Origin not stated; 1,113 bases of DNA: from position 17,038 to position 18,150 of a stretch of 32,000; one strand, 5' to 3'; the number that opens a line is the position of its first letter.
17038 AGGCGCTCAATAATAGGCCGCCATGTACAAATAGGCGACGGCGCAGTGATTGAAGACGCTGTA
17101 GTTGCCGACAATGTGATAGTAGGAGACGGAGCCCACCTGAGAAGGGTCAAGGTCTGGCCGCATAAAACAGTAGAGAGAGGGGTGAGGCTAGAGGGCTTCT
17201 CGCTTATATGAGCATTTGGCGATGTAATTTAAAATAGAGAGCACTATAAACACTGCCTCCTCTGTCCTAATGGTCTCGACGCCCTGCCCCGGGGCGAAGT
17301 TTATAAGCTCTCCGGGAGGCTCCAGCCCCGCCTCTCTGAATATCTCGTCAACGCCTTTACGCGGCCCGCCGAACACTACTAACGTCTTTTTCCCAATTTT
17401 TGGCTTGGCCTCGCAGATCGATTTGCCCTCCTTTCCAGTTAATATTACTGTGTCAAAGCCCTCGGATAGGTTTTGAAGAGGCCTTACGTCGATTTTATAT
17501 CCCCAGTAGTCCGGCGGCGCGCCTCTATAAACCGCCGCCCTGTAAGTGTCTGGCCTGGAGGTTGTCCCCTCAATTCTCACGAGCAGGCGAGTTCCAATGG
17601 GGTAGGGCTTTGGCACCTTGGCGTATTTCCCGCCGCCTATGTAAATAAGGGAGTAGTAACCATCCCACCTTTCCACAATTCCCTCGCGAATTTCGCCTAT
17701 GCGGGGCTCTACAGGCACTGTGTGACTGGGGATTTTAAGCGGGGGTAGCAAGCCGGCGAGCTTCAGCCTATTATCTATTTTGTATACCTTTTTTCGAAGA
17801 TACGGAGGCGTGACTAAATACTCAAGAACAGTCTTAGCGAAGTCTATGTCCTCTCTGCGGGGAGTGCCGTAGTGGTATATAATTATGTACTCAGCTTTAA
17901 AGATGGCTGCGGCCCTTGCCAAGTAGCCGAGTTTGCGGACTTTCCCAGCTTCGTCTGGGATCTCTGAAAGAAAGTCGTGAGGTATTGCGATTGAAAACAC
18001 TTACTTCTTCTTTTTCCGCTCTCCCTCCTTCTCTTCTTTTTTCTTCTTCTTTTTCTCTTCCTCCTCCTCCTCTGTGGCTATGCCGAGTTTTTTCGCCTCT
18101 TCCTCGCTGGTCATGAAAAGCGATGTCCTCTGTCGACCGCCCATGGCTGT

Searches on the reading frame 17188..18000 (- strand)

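Call 38: search_protein_families(library=pfam, proteins=[window:17188-18000:-], max_evalue=0.001)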
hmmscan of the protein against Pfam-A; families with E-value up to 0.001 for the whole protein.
window:17188-18000:- (270 aa): 1 family
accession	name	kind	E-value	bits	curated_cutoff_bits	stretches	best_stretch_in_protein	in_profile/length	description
PF02598.22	Methyltrn_RNA_3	-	2.6e-43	149.1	27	1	2-257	2-302/302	Putative RNA methyltransferase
